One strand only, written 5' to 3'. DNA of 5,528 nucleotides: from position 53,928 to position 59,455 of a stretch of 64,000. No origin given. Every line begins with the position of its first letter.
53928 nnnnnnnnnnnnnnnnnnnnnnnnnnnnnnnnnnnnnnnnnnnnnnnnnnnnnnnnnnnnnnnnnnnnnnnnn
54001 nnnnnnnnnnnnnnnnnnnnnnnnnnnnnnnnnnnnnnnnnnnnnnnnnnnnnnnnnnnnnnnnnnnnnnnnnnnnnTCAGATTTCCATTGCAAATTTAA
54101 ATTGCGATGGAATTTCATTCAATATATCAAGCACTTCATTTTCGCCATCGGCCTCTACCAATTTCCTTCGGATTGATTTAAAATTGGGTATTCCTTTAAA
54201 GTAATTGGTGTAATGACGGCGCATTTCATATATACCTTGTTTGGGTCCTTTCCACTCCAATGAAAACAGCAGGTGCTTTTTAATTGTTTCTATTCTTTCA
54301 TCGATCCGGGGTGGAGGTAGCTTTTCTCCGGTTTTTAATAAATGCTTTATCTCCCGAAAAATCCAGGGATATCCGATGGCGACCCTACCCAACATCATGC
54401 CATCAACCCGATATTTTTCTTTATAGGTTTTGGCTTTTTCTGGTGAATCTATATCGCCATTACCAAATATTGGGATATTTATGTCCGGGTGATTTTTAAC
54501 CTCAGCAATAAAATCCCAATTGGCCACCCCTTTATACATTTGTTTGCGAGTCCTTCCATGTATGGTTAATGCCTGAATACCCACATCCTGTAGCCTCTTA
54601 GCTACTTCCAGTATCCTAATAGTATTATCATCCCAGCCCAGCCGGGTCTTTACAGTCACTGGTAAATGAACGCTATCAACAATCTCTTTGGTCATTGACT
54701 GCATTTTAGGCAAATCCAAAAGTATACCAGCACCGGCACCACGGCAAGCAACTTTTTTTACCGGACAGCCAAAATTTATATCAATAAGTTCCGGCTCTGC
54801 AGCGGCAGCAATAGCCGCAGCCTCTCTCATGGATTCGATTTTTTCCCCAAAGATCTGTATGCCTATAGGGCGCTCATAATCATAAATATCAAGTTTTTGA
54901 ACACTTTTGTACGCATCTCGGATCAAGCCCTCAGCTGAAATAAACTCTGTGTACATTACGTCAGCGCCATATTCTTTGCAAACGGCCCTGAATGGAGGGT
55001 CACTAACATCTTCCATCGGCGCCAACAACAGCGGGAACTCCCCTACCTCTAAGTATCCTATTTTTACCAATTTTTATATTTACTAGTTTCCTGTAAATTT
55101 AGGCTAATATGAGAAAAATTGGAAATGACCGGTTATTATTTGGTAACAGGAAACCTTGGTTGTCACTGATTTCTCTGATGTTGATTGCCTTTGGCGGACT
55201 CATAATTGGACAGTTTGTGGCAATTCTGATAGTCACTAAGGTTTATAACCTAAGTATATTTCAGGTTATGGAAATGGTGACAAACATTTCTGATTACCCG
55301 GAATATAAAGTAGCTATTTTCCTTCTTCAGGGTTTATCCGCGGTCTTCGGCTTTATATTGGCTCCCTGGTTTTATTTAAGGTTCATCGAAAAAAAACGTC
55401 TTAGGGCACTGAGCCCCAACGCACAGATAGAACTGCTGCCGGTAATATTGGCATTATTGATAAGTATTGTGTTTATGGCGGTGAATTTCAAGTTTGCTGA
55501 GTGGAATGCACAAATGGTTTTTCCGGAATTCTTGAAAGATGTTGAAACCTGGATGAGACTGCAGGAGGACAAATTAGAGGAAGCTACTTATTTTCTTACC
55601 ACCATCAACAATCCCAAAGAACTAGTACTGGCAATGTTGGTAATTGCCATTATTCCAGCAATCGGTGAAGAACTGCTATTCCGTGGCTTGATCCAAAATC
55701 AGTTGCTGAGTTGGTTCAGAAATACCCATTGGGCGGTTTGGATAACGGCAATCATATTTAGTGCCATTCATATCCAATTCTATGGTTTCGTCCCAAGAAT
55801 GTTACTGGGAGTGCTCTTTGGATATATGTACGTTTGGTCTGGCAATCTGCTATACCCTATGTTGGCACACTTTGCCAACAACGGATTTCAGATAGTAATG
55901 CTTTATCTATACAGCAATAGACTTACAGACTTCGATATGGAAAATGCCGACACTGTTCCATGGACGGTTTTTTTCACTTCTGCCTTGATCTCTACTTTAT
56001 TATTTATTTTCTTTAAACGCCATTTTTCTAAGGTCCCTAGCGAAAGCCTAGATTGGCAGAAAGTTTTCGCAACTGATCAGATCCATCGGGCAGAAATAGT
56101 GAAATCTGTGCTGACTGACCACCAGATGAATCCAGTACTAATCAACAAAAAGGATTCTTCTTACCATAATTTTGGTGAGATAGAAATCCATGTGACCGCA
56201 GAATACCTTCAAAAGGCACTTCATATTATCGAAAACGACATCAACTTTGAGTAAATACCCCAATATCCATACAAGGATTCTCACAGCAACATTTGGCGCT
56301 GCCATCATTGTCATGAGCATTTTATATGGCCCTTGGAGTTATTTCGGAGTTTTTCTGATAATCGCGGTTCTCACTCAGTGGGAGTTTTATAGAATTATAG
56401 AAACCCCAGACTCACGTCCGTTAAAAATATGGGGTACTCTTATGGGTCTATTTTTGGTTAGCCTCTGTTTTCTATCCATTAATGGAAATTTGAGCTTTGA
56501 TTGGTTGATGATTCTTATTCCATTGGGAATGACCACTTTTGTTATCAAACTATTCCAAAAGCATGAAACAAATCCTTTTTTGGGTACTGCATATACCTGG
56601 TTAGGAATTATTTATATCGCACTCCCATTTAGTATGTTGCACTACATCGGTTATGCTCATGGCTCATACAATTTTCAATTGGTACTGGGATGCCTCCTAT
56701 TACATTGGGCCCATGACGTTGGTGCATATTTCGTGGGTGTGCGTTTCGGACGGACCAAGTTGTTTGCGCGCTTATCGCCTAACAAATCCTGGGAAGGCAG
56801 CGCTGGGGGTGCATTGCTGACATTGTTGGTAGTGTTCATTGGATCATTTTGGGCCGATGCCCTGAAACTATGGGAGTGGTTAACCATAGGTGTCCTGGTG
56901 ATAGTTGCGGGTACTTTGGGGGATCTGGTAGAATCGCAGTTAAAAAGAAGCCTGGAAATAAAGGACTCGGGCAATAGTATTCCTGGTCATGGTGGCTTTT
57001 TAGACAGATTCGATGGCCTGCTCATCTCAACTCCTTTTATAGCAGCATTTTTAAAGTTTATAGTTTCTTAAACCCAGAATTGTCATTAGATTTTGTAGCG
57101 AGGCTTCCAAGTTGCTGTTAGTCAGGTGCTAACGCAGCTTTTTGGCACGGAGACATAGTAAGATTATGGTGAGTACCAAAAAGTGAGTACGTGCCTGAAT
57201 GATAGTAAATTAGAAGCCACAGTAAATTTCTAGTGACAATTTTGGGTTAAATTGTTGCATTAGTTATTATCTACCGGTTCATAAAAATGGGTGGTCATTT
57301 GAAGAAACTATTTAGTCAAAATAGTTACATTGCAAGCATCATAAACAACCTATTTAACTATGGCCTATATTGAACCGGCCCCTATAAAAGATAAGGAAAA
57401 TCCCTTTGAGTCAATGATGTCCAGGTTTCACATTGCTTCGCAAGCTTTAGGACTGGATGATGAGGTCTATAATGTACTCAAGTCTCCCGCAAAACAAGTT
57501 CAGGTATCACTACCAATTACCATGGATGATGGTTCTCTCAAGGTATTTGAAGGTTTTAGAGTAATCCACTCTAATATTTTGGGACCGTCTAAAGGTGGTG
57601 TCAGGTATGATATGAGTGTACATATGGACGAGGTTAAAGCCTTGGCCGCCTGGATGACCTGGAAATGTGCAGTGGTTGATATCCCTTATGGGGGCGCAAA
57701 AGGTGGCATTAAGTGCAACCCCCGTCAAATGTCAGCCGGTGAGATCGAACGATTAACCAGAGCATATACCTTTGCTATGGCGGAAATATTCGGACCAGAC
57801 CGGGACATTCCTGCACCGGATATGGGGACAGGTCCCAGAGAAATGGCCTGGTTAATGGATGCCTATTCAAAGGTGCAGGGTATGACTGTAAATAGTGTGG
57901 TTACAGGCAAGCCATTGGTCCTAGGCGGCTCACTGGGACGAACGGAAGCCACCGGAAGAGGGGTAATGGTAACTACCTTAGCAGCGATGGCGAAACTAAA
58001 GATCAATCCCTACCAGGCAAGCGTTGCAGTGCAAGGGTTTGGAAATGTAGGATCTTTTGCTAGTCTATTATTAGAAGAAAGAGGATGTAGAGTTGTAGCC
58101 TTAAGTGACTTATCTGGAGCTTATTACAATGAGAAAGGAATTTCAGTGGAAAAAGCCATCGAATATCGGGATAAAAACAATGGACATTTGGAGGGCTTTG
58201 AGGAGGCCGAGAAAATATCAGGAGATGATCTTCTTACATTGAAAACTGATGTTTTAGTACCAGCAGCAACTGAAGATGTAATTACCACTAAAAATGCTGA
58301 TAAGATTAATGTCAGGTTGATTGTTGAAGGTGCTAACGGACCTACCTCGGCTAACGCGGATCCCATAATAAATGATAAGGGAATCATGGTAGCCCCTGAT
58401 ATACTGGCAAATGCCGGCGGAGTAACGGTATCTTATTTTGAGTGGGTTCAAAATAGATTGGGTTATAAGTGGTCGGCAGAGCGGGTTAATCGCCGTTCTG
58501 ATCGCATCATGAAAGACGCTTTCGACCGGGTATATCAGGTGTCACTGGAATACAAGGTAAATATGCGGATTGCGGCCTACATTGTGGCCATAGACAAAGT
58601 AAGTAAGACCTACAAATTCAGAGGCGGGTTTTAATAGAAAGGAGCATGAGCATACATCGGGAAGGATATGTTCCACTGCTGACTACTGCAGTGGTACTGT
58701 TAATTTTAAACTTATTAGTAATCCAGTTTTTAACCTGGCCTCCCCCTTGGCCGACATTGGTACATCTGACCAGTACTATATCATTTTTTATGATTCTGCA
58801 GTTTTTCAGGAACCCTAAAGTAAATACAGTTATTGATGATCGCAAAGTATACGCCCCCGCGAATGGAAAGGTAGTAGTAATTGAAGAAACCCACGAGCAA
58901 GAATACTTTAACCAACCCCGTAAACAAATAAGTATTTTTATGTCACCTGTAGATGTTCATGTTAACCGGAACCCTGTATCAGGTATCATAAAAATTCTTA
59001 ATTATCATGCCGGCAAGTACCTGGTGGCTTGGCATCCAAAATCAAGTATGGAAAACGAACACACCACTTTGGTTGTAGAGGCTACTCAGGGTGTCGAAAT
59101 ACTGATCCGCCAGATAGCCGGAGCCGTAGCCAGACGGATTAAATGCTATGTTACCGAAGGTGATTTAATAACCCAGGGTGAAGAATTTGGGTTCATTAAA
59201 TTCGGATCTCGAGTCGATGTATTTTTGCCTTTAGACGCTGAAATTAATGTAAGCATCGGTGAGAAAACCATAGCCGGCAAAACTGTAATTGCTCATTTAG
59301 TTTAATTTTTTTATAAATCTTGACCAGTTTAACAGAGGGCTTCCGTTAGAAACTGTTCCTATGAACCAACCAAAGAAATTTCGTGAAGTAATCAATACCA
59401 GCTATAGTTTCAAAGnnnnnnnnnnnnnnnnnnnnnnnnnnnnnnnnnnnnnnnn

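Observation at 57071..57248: ~178-nt imperfect hairpin starting in the cdsA stop codon (structured RNA or MITE-like insert)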

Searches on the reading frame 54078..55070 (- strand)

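Call 9: search_protein_families(library=pfam, proteins=[window:54078-55070:-])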
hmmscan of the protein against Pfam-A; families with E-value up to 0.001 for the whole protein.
window:54078-55070:- (330 aa): 1 family
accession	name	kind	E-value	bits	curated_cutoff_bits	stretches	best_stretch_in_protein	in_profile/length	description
PF01207.24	Dus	-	1.1e-81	274.8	20.4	1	15-318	1-303/311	Dihydrouridine synthase (Dus)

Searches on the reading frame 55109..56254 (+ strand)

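Call 9: search_protein_families(library=pfam, proteins=[window:55109-56254:+])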
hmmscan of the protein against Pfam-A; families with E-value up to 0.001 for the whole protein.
window:55109-56254:+ (381 aa): 2 families
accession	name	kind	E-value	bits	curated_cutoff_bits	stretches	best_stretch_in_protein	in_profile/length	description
PF02517.21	Rce1-like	-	8.1e-23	81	22.4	1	171-259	3-92/93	Type II CAAX prenyl endopeptidase Rce1-like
PF09413.15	DUF2007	-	0.00026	21.5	25.7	1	316-376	1-64/66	Putative prokaryotic signal transducing protein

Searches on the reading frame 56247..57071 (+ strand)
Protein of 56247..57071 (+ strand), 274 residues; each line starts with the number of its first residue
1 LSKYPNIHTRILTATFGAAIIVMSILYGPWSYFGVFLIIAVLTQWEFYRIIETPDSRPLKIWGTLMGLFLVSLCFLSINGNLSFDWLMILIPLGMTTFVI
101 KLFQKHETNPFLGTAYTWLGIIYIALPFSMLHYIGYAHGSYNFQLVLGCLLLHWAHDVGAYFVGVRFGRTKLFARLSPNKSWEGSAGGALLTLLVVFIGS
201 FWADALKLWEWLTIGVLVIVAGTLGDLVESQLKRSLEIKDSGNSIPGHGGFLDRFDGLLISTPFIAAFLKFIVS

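Call 9: search_protein_families(library=pfam, proteins=[window:56247-57071:+])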
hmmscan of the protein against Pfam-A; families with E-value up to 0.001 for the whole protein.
window:56247-57071:+ (274 aa): 1 family
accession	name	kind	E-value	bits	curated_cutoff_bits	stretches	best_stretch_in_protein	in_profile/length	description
PF01148.25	CTP_transf_1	-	1.6e-57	195.8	24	1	9-271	2-263/264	Cytidylyltransferase family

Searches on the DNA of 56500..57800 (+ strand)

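Call 6: search_rna_families(source=window, start=56500, end=57800, threshold=evalue, max_evalue=10)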
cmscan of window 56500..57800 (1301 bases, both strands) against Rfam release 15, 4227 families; matches with E-value up to 10: 2.
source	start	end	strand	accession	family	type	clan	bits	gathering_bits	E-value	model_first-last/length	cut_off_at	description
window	57124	57204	+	RF02089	CLRN1-AS1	Gene; lncRNA;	-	17.4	48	0.1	1-79/79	no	CLRN1 antisense RNA 1 conserved region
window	57116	57225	+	RF02958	drum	Gene; sRNA;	-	14.5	43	9.8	1-112/112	no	drum RNA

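Call 55: search_dna_similar(query=window:57068-57251:+, collection=plasmids, mode=distant, max_rows=10, max_evalue=0.01)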
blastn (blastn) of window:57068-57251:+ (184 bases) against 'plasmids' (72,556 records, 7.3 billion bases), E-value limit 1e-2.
No match.

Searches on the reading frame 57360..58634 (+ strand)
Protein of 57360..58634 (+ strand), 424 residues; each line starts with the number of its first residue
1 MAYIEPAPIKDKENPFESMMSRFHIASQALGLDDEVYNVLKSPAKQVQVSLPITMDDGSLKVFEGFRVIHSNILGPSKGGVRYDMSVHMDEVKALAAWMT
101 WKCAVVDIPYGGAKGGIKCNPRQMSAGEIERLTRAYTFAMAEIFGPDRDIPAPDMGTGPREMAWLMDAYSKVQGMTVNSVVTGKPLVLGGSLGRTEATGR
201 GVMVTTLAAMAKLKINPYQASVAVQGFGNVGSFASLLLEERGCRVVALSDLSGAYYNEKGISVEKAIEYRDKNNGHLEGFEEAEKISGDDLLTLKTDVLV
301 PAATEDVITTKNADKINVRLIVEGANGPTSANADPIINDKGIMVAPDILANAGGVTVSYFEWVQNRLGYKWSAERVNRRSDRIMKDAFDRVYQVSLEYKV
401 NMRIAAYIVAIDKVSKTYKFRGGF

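Call 9: search_protein_families(library=pfam, proteins=[window:57360-58634:+])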
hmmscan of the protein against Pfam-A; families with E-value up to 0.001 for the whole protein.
window:57360-58634:+ (424 aa): 2 families
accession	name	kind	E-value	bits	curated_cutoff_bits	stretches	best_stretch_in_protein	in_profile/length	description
PF00208.27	ELFV_dehydrog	-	3.3e-76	256.6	23.4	1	189-422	1-241/241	Glutamate/Leucine/Phenylalanine/Valine dehydrogenase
PF02812.23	ELFV_dehydrog_N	-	1.9e-55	186.5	25.3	1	43-171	1-129/129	Glu/Leu/Phe/Val dehydrogenase, dimerisation domain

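Call 30: find_encoding_contigs(protein=window:57360-58631:+, flank=10000, max_places=6)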
Protein window:57360-58631:+ (424 aa): 1 contig read that carries it; 1 place shown.
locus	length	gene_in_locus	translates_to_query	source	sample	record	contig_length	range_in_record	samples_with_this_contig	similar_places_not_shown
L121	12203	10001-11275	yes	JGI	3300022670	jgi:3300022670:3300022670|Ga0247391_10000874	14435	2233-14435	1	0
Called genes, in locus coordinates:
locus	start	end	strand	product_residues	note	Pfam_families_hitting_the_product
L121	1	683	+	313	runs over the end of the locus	PF08331:QueG_DUF1730, PF13237:Fer4_10 (faint), PF13484:Fer4_16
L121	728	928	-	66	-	-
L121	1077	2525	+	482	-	PF13584:BatD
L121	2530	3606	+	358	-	PF01264:Chorismate_synt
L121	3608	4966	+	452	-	PF00375:SDF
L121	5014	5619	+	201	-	PF08712:Nfu_N, PF01106:NifU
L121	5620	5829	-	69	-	-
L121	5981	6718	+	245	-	PF03741:TerC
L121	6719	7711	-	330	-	PF01207:Dus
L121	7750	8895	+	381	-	PF02517:Rce1-like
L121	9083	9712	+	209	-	PF01148:CTP_transf_1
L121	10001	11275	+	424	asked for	PF02812:ELFV_dehydrog_N, PF00208:ELFV_dehydrog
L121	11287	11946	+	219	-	PF02666:PS_Dcarbxylase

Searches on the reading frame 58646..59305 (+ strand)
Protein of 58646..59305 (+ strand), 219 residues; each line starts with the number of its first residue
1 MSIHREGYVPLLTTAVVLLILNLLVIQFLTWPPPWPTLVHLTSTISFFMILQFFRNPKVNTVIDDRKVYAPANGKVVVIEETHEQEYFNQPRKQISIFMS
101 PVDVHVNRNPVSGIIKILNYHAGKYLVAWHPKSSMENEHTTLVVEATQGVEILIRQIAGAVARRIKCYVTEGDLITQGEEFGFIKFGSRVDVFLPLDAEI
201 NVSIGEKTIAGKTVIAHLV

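Call 9: search_protein_families(library=pfam, proteins=[window:58646-59305:+])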
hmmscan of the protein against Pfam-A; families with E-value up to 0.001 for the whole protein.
window:58646-59305:+ (219 aa): 1 family
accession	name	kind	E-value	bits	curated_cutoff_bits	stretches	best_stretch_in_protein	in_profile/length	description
PF02666.20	PS_Dcarbxylase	-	2.3e-36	125.8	22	1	50-216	5-198/198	Phosphatidylserine decarboxylase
